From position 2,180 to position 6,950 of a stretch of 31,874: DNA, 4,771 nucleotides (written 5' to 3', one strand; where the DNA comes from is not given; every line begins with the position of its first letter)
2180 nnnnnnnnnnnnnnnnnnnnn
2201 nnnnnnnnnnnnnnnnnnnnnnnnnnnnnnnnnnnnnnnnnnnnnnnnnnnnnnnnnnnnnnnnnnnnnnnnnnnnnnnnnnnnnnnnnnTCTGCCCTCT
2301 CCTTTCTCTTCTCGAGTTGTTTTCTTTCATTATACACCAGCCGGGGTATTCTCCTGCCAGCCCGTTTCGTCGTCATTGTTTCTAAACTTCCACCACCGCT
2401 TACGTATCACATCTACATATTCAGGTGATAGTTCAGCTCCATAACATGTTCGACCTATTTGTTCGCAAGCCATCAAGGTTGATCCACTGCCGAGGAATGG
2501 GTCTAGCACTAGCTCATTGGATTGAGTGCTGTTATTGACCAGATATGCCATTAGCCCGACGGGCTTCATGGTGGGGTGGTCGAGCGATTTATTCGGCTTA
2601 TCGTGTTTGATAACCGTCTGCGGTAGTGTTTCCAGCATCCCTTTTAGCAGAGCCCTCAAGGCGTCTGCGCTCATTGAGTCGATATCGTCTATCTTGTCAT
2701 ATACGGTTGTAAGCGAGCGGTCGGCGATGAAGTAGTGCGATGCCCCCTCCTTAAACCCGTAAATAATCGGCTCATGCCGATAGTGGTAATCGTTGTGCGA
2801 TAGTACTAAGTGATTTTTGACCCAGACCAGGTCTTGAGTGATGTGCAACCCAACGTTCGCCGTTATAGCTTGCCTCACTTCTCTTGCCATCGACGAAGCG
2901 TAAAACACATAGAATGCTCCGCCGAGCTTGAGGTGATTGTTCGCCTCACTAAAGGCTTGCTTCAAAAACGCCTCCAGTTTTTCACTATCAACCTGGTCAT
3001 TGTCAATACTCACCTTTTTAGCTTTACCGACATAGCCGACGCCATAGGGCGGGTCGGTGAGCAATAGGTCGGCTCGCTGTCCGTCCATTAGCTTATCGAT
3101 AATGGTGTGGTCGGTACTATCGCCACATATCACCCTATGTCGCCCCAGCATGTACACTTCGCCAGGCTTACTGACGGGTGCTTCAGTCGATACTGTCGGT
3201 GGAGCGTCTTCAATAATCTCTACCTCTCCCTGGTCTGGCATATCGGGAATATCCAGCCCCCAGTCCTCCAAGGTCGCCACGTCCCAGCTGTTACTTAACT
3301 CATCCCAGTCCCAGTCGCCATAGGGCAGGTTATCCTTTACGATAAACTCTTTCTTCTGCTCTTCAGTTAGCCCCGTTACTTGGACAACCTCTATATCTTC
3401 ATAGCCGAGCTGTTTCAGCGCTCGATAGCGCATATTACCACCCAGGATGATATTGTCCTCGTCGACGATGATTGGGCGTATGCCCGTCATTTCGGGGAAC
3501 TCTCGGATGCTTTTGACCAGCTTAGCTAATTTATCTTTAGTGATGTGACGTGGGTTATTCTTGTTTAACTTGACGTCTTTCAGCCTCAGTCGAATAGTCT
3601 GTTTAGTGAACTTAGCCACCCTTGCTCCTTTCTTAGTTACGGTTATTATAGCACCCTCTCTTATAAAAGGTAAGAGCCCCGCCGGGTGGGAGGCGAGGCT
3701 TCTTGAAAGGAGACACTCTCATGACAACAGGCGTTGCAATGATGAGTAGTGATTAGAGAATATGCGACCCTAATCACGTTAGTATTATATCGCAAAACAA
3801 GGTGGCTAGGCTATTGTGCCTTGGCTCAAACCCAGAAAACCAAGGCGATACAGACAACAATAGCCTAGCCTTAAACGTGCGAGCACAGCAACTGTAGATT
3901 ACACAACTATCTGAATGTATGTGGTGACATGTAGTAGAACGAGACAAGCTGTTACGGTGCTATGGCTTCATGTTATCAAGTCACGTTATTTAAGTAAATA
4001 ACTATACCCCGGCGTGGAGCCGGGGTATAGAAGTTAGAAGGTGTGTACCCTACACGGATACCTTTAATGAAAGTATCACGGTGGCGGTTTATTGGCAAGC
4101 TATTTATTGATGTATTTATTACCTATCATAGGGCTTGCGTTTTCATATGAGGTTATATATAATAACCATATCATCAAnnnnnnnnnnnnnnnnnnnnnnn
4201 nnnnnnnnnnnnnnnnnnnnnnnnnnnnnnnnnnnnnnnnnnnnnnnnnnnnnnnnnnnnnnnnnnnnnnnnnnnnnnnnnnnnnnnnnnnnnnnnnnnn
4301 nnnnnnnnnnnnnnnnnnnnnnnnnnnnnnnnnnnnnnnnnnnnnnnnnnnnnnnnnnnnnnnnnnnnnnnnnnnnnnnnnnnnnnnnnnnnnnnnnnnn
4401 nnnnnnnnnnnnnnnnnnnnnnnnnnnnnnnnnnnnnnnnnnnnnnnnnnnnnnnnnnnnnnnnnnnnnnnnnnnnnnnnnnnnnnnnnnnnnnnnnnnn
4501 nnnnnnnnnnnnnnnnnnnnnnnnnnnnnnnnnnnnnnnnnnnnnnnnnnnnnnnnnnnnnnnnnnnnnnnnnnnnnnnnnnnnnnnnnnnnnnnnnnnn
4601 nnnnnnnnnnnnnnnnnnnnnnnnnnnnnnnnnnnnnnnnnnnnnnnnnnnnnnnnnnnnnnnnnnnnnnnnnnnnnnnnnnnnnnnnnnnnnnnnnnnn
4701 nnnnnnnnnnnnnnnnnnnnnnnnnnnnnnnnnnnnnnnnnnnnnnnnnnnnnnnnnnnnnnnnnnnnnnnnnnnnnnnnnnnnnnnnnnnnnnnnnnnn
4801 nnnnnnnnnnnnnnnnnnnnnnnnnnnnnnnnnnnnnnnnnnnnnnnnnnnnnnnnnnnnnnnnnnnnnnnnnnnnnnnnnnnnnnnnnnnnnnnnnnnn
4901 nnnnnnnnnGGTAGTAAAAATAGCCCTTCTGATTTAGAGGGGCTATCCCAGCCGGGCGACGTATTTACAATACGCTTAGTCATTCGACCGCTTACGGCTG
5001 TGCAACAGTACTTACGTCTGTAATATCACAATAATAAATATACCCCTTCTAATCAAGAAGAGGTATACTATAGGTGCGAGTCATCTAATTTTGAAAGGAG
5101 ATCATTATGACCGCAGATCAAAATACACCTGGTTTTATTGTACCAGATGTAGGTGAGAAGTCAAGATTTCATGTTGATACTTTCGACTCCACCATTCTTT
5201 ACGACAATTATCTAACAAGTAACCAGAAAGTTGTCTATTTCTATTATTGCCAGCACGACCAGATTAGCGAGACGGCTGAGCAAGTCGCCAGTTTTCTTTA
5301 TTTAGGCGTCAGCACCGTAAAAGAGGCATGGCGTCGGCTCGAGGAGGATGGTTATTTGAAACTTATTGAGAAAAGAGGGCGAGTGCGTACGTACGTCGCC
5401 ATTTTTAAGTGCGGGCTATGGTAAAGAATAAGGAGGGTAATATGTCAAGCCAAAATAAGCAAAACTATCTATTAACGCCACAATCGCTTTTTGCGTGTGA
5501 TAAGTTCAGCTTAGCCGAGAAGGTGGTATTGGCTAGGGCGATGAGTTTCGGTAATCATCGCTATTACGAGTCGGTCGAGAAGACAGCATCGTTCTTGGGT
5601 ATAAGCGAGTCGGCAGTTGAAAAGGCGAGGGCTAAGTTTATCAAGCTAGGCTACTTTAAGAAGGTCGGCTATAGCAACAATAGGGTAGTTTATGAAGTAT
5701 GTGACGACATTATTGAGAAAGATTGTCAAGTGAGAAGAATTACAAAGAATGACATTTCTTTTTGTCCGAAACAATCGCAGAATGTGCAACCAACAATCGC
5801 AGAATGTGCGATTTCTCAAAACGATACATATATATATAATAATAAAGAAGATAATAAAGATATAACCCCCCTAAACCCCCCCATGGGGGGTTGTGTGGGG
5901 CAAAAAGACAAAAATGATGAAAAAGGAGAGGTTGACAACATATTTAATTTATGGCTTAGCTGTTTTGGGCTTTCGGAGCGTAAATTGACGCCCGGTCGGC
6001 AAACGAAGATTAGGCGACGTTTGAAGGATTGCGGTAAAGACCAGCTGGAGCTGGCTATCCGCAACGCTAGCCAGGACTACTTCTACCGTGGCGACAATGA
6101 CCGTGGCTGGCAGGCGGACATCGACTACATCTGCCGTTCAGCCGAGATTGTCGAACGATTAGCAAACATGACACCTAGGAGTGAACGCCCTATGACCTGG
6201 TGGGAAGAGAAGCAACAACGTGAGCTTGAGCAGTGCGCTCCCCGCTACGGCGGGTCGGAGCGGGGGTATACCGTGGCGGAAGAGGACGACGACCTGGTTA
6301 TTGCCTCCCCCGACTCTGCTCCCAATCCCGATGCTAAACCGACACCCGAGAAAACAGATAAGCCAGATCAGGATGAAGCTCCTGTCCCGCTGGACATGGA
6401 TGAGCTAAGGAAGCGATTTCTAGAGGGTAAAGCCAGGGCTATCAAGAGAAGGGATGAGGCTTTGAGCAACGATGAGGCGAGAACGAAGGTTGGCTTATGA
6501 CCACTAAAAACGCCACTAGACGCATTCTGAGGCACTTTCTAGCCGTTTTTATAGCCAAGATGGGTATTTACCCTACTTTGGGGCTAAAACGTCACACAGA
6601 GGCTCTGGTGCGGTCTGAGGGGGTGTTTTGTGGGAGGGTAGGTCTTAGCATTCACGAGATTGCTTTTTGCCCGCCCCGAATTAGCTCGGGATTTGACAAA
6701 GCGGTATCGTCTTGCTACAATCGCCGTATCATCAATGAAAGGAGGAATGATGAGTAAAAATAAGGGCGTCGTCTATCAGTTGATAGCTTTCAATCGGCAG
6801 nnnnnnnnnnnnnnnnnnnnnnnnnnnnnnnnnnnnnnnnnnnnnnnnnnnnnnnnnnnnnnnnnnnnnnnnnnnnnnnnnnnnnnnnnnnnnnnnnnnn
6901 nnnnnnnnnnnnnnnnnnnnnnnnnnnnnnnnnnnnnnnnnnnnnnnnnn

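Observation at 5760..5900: Origin-like structure embedded in the replication initiator gene: two 17-bp iterons at 22-bp spacing, an AT-rich tract and a C6-AT-G6 palindrome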

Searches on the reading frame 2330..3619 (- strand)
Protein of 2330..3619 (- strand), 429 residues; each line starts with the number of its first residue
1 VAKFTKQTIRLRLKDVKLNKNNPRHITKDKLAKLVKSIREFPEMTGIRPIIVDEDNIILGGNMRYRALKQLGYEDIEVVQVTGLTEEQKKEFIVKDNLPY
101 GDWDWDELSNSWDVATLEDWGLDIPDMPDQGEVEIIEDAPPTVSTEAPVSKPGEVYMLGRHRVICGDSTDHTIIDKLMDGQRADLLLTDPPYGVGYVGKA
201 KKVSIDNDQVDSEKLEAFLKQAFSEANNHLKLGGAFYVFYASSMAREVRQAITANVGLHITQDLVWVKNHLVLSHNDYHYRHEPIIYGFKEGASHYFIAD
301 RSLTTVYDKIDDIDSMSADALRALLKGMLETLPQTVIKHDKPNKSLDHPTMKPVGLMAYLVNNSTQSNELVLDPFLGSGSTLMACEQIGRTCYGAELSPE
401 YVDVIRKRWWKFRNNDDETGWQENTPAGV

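Call 8: search_protein_families(library=pfam, proteins=[window:2330-3619:-], max_evalue=0.01)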
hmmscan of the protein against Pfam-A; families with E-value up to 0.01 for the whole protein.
window:2330-3619:- (429 aa): 2 families
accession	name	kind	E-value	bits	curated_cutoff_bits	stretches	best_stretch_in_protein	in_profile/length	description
PF01555.25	N6_N4_Mtase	-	6.3e-31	108.5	26.7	1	184-406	2-220/221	DNA methylase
PF02195.25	ParB_N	-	2.3e-06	28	26.3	1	11-90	6-86/95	ParB N-terminal domain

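Call 9: search_protein_families(library=phrogs, proteins=[window:2330-3619:-], max_evalue=0.001)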
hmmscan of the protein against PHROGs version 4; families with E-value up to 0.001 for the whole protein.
window:2330-3619:- (429 aa): 26 families (the best 25 are shown)
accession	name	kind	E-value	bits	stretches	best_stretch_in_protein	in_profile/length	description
phrog_498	-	other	8.4e-125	418.7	1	3-416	30-427/633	DNA methyltransferase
phrog_67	-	other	7.9e-49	168.4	1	16-409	24-343/743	DNA methyltransferase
phrog_23085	-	unknown function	5.9e-36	124.2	1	335-417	27-113/138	-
phrog_620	-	DNA, RNA and nucleotide metabolism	7.6e-26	92.5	1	7-142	8-141/217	ParB-like partition protein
phrog_3008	-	other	1.5e-25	90.9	1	341-411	143-213/244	DNA methyltransferase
phrog_940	-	DNA, RNA and nucleotide metabolism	3.7e-24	86.7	1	10-130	8-130/388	nuclease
phrog_8071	-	DNA, RNA and nucleotide metabolism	3.3e-22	80.3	1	9-203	8-214/389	ParB-like partition protein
phrog_17622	-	unknown function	7.4e-17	62.5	1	20-132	25-142/222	-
phrog_18293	-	other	6e-15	56.2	1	330-417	28-115/119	methyltransferase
phrog_15396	-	DNA, RNA and nucleotide metabolism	9.4e-13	49.6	1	22-124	18-119/258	ParB-like partition nuclease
phrog_9353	-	unknown function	1.2e-10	42.7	1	7-125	10-132/245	-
phrog_6952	-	other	2.1e-10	41.7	1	347-400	113-166/181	DNA methyltransferase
phrog_8769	-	other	2.4e-10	41.1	1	358-413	2-57/71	methyltransferase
phrog_723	-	DNA, RNA and nucleotide metabolism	3e-10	41.3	1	5-109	10-116/223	ParB-like partition protein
phrog_18056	-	DNA, RNA and nucleotide metabolism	4.1e-10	40.1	1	12-94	7-85/387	ParB-like partition nuclease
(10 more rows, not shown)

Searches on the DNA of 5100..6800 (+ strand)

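Call 7: search_dna_similar(query=window:5100-6800:+, collection=phages, mode=distant, max_rows=30)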
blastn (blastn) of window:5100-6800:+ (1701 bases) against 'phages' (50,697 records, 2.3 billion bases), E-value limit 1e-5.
No match.

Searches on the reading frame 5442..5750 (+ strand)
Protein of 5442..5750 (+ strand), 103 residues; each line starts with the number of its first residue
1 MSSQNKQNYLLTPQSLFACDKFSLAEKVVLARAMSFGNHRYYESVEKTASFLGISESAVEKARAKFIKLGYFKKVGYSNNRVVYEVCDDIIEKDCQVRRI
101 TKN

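Call 66: search_protein_families(library=pfam, proteins=[window:5442-5750:+], max_evalue=1)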
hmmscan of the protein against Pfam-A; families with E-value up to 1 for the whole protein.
window:5442-5750:+ (103 aa): 2 families
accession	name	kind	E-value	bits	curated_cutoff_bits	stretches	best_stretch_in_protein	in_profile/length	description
PF22083.2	I-HmuI_NUMOD-like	-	0.00076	19.5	27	1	35-61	5-31/46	DNA endonuclease I-HmuI-like, NUMOD-like domain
PF13730.12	HTH_36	-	0.072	13.3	25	1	25-71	6-54/55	Helix-turn-helix domain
